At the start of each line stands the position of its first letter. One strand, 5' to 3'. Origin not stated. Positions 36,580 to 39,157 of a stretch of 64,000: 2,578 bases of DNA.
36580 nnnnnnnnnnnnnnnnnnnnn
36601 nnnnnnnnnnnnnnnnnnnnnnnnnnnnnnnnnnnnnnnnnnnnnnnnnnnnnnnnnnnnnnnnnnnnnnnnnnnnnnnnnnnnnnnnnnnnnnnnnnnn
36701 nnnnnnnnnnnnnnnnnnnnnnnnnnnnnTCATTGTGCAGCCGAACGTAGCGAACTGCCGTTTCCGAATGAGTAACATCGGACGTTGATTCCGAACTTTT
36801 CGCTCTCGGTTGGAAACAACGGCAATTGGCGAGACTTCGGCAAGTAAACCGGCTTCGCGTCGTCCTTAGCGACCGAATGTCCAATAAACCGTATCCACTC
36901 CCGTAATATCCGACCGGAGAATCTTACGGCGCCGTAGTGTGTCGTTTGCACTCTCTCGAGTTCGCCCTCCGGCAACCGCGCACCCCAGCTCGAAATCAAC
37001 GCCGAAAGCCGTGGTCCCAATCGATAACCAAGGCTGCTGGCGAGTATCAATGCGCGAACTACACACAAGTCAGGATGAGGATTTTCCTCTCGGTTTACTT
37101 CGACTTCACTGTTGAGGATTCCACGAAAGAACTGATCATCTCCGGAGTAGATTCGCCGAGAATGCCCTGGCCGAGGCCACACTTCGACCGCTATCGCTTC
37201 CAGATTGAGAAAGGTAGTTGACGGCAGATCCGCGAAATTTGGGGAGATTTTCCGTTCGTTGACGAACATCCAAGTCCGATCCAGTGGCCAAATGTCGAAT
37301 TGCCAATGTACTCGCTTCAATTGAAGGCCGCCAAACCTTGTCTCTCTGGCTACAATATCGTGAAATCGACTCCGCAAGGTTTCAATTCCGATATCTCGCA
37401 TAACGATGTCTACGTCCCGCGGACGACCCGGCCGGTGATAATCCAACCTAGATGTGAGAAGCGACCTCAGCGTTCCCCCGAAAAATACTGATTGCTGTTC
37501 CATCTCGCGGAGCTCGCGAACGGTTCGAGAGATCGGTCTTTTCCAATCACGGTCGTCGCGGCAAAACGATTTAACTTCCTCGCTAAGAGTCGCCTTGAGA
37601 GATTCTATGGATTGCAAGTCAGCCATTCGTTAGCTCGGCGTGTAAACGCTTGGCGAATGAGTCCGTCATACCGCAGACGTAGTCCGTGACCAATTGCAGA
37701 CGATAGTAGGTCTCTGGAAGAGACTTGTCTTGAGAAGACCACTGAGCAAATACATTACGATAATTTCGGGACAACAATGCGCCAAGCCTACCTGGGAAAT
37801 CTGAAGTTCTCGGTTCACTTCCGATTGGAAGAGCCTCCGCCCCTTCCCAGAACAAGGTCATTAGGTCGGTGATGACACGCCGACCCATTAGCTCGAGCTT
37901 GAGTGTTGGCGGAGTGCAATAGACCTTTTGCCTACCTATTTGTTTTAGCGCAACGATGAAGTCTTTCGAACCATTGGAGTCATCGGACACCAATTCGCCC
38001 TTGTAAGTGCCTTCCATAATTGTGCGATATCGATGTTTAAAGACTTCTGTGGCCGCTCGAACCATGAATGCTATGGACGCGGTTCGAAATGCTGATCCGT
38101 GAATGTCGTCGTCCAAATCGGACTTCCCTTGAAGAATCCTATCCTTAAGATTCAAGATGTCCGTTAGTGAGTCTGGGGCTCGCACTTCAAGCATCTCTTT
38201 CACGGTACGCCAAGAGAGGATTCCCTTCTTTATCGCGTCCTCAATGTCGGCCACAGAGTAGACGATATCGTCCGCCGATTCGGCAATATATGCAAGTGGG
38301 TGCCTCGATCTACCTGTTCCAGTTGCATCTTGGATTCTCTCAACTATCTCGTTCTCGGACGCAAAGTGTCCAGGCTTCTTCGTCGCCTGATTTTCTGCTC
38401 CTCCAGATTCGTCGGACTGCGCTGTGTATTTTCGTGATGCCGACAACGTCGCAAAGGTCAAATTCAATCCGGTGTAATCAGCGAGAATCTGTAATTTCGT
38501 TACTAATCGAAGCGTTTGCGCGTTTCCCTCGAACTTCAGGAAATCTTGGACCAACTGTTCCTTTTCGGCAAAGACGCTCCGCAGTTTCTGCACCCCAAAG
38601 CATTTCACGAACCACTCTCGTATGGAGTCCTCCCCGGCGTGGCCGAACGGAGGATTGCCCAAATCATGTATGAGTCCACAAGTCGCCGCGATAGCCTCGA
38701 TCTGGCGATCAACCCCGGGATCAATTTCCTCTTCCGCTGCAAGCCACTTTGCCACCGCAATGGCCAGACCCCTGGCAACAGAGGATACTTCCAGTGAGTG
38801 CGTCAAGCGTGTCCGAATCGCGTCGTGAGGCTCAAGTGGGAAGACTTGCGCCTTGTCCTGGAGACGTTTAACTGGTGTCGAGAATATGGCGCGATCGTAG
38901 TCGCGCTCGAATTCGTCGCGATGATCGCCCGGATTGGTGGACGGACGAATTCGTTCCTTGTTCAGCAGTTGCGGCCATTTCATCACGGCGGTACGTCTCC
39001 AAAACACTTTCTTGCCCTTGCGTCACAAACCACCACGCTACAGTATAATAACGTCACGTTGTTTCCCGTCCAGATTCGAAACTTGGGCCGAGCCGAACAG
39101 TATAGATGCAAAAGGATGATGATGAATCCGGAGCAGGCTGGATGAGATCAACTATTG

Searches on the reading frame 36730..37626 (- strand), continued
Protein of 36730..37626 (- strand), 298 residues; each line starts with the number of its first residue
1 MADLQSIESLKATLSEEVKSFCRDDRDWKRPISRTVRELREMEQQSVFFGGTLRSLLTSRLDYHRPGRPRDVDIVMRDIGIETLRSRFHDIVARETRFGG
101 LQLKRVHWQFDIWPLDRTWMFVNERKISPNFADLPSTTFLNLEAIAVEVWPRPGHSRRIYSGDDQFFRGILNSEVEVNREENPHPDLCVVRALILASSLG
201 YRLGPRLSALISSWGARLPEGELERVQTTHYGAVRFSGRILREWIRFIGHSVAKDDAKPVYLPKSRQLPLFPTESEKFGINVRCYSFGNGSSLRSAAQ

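Call 35: get_annotated_region(hit=H3, flank=5000)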
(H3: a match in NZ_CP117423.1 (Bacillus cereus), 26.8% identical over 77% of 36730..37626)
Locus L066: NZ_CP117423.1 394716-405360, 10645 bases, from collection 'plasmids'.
description: Bacillus cereus strain 2-6A plasmid p_unnamed2, complete sequence
organism: Bacillus cereus (NCBI taxid 1396)
taxonomy: Bacteria; Bacillota; Bacilli; Bacillales; Bacillaceae; Bacillus; Bacillus cereus
host: -; source: -; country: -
typing (MOB-suite, as given by PLSDB): non-mobilizable; replicon rep_cluster_125; mating-pair formation MPF_T
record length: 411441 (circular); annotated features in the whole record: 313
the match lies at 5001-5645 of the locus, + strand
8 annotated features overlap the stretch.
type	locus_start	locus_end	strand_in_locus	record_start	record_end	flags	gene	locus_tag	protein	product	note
CDS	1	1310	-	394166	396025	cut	-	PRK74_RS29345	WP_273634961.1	DUF262 domain-containing HNH endonuclease family protein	-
CDS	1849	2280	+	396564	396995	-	-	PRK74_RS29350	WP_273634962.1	hypothetical protein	-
CDS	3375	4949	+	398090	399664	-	-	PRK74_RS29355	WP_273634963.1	deoxyguanosinetriphosphate triphosphohydrolase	GO:0006203 - dGTP catabolic process [Evidence IEA]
CDS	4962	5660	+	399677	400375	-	-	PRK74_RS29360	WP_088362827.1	hypothetical protein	-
CDS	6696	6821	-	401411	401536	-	-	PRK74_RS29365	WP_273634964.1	hypothetical protein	-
CDS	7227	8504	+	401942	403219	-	-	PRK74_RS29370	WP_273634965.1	MBL fold metallo-hydrolase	-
CDS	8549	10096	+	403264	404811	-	-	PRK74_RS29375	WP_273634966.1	Hachiman antiphage defense system protein HamA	-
CDS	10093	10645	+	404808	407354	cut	-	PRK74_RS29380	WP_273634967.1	DEAD/DEAH box helicase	-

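Call 36: get_annotated_region(hit=H1, flank=5000)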
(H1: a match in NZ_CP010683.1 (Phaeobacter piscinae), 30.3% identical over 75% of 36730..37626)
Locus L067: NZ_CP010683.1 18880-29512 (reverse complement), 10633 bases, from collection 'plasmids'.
description: Phaeobacter piscinae strain P14 plasmid pP14_b, complete sequence
organism: Phaeobacter piscinae (NCBI taxid 1580596)
taxonomy: Bacteria; Pseudomonadota; Alphaproteobacteria; Rhodobacterales; Roseobacteraceae; Phaeobacter; Phaeobacter piscinae
host: -; source: cell culture,rotifer aquaculture; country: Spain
typing (MOB-suite, as given by PLSDB): conjugative; relaxase MOBF,MOBP; mating-pair formation MPF_T
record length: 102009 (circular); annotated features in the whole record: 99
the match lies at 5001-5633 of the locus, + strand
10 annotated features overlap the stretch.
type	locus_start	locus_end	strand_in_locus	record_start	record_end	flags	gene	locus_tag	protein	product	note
CDS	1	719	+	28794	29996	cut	-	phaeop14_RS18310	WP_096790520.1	multidrug effflux MFS transporter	GO:0055085 - transmembrane transport [Evidence IEA]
CDS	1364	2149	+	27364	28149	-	-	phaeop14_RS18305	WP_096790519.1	phage Gp37/Gp68 family protein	-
CDS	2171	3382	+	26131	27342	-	-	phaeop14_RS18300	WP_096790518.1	three-Cys-motif partner protein TcmP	-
CDS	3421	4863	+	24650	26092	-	dgt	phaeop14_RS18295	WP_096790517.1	dGTP triphosphohydrolase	GO:0015949 - nucleobase-containing small molecule interconversion [Evidence IEA]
CDS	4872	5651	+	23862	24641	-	-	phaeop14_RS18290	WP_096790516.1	hypothetical protein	-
CDS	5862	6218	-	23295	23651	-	-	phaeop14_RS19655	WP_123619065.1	hypothetical protein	-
CDS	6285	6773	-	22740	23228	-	-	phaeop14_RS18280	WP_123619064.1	hypothetical protein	-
CDS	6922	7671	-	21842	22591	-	-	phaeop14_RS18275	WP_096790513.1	DsbA family protein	-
CDS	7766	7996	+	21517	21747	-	-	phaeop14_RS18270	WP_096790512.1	hypothetical protein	-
CDS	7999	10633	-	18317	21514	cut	-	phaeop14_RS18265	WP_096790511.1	conjugal transfer protein TraG N-terminal domain-containing protein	-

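Call 66: find_encoding_contigs(protein=P0115, flank=8000, max_places=1)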
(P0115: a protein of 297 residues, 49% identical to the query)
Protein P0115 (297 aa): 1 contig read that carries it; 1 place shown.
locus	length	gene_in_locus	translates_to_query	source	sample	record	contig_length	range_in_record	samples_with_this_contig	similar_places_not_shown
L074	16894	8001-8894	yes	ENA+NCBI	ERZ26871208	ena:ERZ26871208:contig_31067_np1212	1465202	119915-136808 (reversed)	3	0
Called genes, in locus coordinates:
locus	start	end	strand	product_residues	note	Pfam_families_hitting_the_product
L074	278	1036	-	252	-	PF07819:PGAP1, PF00561:Abhydrolase_1, PF12146:Hydrolase_4, PF12697:Abhydrolase_6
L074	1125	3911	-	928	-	PF01751:Toprim, PF01131:Topoisom_bac, PF08063:Zn_ribbon_PADR1 (faint), PF13342:Toprim_Crpt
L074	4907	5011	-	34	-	-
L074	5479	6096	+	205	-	-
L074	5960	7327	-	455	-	PF13701:DDE_Tnp_1_4, PF01609:DDE_Tnp_1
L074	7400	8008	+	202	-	PF13286:HD_assoc (faint)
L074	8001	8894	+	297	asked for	-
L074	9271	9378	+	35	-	-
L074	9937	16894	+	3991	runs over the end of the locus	PF07679:I-set (weak), PF13927:Ig_3, PF18483:Lectin_L-type_dom, PF17957:Big_7, PF17963:Big_9, PF05593:RHS_repeat (weak), PF25023:TEN_YD-shell, PF05593:RHS_repeat, +1 more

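Call 67: find_encoding_contigs(protein=P0077, flank=8000, max_places=1)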
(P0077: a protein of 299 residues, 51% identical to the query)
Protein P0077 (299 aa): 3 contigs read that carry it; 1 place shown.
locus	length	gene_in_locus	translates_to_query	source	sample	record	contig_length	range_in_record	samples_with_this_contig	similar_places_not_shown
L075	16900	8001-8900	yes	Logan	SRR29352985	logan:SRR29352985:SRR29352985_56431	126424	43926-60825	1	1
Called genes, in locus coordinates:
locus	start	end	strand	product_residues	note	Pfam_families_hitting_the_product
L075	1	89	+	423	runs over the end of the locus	PF00589:Phage_integrase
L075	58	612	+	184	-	PF00589:Phage_integrase (weak)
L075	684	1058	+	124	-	PF01381:HTH_3 (weak)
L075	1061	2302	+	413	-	PF13657:Couple_hipA, PF07804:HipA_C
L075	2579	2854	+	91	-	-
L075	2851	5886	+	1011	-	PF02384:N6_Mtase, PF20473:MmeI_Mtase, PF07669:Eco57I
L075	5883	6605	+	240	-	-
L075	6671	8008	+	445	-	PF01966:HD (weak), PF13286:HD_assoc (faint)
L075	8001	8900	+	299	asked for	-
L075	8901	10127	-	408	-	PF13173:AAA_14, PF13635:DUF4143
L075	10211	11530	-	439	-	-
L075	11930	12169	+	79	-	-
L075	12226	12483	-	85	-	PF13560:HTH_31 (weak), PF01381:HTH_3 (weak)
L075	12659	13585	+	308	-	PF00565:SNase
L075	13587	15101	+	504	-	PF07750:GcrA (weak)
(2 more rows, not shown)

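Call 68: find_encoding_contigs(protein=P0028, flank=8000, max_places=1)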
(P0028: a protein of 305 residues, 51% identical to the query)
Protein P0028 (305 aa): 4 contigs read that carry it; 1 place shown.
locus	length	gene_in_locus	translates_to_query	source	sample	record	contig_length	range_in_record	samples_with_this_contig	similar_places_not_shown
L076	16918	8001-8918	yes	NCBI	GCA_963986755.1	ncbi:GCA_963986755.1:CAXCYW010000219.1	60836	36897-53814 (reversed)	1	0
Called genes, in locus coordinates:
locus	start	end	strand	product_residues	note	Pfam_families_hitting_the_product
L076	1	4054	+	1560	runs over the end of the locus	PF01869:BcrAD_BadFG, PF09989:DUF2229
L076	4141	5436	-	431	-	PF01120:Alpha_L_fucos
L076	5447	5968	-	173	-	PF03061:4HBT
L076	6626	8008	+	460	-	PF01966:HD (weak), PF13286:HD_assoc (faint)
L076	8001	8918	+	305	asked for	-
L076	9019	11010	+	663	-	-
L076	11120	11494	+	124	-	PF03965:Penicillinase_R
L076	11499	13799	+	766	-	PF05569:Peptidase_M56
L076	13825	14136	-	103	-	-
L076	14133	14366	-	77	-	-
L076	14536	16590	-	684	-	PF01011:PQQ (faint), PF13360:PQQ_2, PF13570:Beta-prop_ACSF4, PF13360:PQQ_2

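Call 70: search_protein_families(library=pfam, alignment_id=A1, max_evalue=1)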
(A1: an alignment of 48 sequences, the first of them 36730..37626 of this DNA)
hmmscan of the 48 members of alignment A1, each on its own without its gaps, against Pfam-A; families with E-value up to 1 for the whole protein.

A. member 1, window:36730-37626:- (298 aa): 1 family
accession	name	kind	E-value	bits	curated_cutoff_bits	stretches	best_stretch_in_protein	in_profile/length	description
PF14003.11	YlbE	-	0.02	15.6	27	1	16-52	1-38/61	YlbE-like protein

B. families by the number of members that match (of 48 scanned): 8 families
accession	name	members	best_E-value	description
PF14003.11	YlbE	1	0.02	YlbE-like protein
PF08809.16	DUF1799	1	0.055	Phage related hypothetical protein (DUF1799)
PF14907.12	NTP_transf_5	1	0.12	Uncharacterised nucleotidyltransferase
PF01743.26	PolyA_pol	1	0.14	Poly A polymerase head domain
PF08472.16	S6PP_C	1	0.14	Sucrose-6-phosphate phosphohydrolase C-terminal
PF11592.13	AvrPto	1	0.2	Central core of the bacterial effector protein AvrPto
PF09104.16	BRCA-2_OB3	1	0.22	BRCA2, oligonucleotide/oligosaccharide-binding, domain 3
PF07189.16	SF3b10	1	0.27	Splicing factor 3B subunit 10 (SF3b10)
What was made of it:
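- On Class-II CCA-adding / poly(A) polymerase family: One of 48 members gives PolyA_pol at E 0.14 (call 70).
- Closest known: Class-II tRNA nucleotidyltransferases. Different: No significant sequence match to Pfam PolyA_pol (call 70).
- No AbiEii Pfam hit in 48 members (call 70).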

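Call 77: search_protein_families(library=pfam, proteins=[P0270, P0139, P0176, P0182, P0212], max_evalue=0.001)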
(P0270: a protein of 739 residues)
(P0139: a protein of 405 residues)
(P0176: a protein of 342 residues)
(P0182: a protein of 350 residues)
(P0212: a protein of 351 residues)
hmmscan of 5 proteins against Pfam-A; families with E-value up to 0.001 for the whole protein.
P0270 (739 aa): 1 family
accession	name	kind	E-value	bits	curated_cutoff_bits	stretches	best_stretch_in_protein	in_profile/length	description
PF13676.11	TIR_2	-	3.4e-21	76.4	28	1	296-416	2-121/122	TIR domain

P0139 (405 aa): 1 family
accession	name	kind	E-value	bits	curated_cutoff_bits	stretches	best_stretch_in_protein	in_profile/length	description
PF01966.28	HD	-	1.3e-08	35.5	22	1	75-169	4-92/116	HD domain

P0176 (342 aa): 0 families

P0182 (350 aa): 0 families

P0212 (351 aa): 0 families

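Call 78: find_encoding_contigs(protein=P0270, flank=6000, max_places=2)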
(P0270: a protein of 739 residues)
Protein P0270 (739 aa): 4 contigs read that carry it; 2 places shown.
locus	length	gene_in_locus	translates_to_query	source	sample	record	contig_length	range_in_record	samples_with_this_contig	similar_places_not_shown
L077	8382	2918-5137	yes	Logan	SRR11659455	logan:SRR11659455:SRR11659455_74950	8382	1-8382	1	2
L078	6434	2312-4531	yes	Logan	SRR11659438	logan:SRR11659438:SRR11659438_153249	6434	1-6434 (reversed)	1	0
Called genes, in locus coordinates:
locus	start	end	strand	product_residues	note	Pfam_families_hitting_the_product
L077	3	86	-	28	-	?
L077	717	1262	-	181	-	-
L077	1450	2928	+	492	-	PF01966:HD (weak), PF13286:HD_assoc (faint)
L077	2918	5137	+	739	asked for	PF13676:TIR_2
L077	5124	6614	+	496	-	-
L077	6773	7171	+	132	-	-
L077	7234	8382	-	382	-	?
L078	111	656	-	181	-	-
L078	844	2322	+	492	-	PF01966:HD (weak), PF13286:HD_assoc (faint)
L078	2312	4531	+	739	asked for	PF13676:TIR_2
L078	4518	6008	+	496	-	-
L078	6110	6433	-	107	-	?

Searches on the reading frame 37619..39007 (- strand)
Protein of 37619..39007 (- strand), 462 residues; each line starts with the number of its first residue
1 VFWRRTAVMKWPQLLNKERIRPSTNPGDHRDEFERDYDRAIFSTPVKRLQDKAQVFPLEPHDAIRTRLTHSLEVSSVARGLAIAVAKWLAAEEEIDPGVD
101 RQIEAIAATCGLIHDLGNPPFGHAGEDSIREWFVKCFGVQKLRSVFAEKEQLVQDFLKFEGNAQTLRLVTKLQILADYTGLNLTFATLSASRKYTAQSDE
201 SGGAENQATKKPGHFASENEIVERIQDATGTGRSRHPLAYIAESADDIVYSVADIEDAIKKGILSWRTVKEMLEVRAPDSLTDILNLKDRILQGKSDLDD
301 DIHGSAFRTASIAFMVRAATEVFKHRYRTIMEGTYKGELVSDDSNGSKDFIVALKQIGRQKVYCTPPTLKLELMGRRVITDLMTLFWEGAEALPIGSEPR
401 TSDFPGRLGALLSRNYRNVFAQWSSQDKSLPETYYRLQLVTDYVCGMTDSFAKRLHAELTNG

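Call 3: search_protein_families(library=pfam, proteins=[window:37619-39007:-], max_evalue=0.01)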
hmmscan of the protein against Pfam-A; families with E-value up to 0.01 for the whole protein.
window:37619-39007:- (462 aa): 2 families
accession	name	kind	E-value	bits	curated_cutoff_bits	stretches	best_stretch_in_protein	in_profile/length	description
PF13286.11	HD_assoc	-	1.8e-09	38.4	22.2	1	431-457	65-90/91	Phosphohydrolase-associated domain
PF01966.28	HD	-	6.4e-06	26.9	22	1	67-145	1-69/116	HD domain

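Call 4: search_protein_families(library=padloc, proteins=[window:37619-39007:-], max_evalue=0.01)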
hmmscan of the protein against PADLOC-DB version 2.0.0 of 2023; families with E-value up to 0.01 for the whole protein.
window:37619-39007:- (462 aa): 1 family
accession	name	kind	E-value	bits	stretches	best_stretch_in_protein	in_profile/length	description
PDLC02374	dGTPase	-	6.6e-73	244.3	1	16-460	27-371/395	-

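Call 5: search_protein_families(library=ncbifam, proteins=[window:37619-39007:-], max_evalue=0.01)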
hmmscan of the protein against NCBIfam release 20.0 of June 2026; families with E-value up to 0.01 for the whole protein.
window:37619-39007:- (462 aa): 11 families
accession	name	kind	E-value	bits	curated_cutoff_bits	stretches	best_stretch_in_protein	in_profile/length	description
NF002205.0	PRK01096.1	equivalog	2.5e-113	379.5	439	1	9-460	1-439/444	deoxyguanosinetriphosphate triphosphohydrolase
TIGR01353.1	dGTP_triPase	subfamily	2.3e-96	323.7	152.35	1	29-460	1-388/389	dGTP triphosphohydrolase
NF003429.0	PRK04926.1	equivalog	2.4e-89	300.5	405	1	15-459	10-496/500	dGTPase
NF041026.1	antiphage_dGTPase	exception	6.9e-55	186.9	400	3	21-131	7-113/425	anti-phage deoxyguanosine triphosphatase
NF003701.1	PRK05318.1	subfamily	3.9e-46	157.8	383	3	25-128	12-112/426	anti-phage deoxyguanosine triphosphatase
NF002829.0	PRK03007.1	equivalog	1.2e-43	149.7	385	2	18-138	16-123/425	deoxyguanosinetriphosphate triphosphohydrolase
NF002326.0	PRK01286.1-1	equivalog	5.1e-37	128.1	390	1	24-460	26-373/379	deoxyguanosinetriphosphate triphosphohydrolase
NF002328.0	PRK01286.1-3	equivalog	2.8e-36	125.4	467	1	28-389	36-353/404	deoxyguanosinetriphosphate triphosphohydrolase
NF002327.0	PRK01286.1-2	equivalog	1.5e-31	109.8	393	1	25-138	34-132/345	deoxyguanosinetriphosphate triphosphohydrolase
NF002330.0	PRK01286.1-5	equivalog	6.7e-27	94.6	511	1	26-272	21-219/384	deoxyguanosinetriphosphate triphosphohydrolase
NF002329.0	PRK01286.1-4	equivalog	5.9e-19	68.5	494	1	25-138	33-131/342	deoxyguanosinetriphosphate triphosphohydrolase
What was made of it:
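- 37619..38983 (-): cloA-like gene: Dgt-family HD dGTP triphosphohydrolase, 454 aa. An alternative GTG start at 39007 would give 462 aa. TIGR01353 is above its cut-off and PADLOC dGTPase scores 6.6e-73 (calls 4, 5).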

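Call 7: search_protein_families(library=phrogs, proteins=[window:37619-39007:-], max_evalue=0.01)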
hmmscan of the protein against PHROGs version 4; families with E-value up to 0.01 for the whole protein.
window:37619-39007:- (462 aa): 1 family
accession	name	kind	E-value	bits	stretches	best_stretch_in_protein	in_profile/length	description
phrog_21998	-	unknown function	5.6e-35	121.7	1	22-200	16-170/451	-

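Call 29: search_solved_structures(query=window:37619-39007:-, max_evalue=1e-10)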
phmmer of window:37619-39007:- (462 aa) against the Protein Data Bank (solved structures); distinct sequences matched with E-value up to 1e-10: 17.
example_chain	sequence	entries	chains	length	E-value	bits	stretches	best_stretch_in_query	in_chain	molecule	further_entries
9p8t_A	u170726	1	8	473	3.8e-81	276.4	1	9-459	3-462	DNTP triphosphohydrolase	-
9p8s_A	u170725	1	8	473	5.2e-81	276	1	9-459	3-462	DNTP triphosphohydrolase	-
9p8v_A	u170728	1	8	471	6.2e-79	269.1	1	9-459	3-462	DNTP triphosphohydrolase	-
9p8u_A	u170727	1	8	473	6.3e-79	269.1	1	9-459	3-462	DNTP triphosphohydrolase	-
2pgs_A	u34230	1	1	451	2.1e-54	188.3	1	9-460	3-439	Putative deoxyguanosinetriphosphate triphosphohydrolase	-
7w1f_A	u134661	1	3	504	2e-50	175.2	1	32-454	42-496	Probable deoxyguanosinetriphosphate triphosphohydrolase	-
3bg2_A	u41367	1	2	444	6.3e-50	173.5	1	24-383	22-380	DGTP triphosphohydrolase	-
7tu0_A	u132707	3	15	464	1.1e-49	172.8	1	25-383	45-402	dGTP triphosphohydrolase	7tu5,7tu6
7tu1_A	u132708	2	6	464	7.2e-49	170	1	25-383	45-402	dGTP triphosphohydrolase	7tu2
7tu7_A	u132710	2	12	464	2.6e-48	168.2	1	25-383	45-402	dGTP triphosphohydrolase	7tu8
4x9e_A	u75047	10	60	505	2.8e-47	164.8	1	33-452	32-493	Deoxyguanosinetriphosphate triphosphohydrolase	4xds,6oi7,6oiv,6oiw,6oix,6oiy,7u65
7tu3_A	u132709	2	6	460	7.9e-46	160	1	25-383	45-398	dGTP triphosphohydrolase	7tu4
7lwz_B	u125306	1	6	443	4.6e-27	98.2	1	21-197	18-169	Deoxyguanosinetriphosphate triphosphohydrolase-like protein 1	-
9p8w_A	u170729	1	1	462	2.8e-24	89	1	15-194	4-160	Deoxyguanosinetriphosphate triphosphohydrolase-like protein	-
9vwa_A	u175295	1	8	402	5.2e-22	81.5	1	29-269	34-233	Deoxyguanosinetriphosphate triphosphohydrolase-like protein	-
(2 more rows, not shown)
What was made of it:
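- On Clover (CloA/CloB): phmmer against PDB sequences: CloA 276 bits (E 3.8e-81), P. syringae 2pgs 188, E. coli Dgt 165, SpdGTPase 89 (call 29).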

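Call 38: search_solved_structures(query=window:37619-39007:-, max_evalue=1e-70, show_alignments=1)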
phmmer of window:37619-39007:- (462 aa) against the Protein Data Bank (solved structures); distinct sequences matched with E-value up to 1e-70: 4.
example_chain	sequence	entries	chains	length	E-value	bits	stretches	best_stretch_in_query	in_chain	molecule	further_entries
9p8t_A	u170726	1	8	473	3.8e-81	276.4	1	9-459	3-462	DNTP triphosphohydrolase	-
9p8s_A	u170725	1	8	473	5.2e-81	276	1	9-459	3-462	DNTP triphosphohydrolase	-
9p8v_A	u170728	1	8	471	6.2e-79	269.1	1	9-459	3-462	DNTP triphosphohydrolase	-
9p8u_A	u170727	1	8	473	6.3e-79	269.1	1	9-459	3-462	DNTP triphosphohydrolase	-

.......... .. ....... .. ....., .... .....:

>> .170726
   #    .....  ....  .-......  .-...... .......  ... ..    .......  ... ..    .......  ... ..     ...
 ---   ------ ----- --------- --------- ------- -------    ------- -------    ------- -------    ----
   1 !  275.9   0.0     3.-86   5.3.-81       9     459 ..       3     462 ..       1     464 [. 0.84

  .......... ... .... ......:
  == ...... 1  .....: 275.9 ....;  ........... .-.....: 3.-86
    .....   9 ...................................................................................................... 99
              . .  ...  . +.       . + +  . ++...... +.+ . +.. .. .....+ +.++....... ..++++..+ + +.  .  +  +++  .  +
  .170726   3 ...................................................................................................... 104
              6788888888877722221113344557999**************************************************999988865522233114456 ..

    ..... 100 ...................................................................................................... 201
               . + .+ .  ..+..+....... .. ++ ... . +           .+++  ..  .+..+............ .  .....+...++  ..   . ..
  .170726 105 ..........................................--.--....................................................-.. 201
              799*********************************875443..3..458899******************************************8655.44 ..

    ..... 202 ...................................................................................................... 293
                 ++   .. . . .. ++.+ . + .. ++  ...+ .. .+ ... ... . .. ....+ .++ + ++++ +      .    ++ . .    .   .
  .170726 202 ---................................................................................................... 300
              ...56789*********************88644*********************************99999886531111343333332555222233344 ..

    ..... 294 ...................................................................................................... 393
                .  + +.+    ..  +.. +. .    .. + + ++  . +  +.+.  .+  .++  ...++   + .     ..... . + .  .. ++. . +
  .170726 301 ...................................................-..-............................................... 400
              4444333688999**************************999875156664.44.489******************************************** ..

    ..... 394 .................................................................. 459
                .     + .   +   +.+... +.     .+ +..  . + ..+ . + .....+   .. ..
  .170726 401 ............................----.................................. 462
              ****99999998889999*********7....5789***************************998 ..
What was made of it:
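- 37619..38983 (-): The best solved relatives are the Salmonella CloA entries 9p8s-9p8v: E 3.8e-81, 276 bits, full length, against 188 bits for the next dGTPase (calls 29, 38).
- Salmonella CloA is the top solved relative (E 3.8e-81, full length; calls 29, 38).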
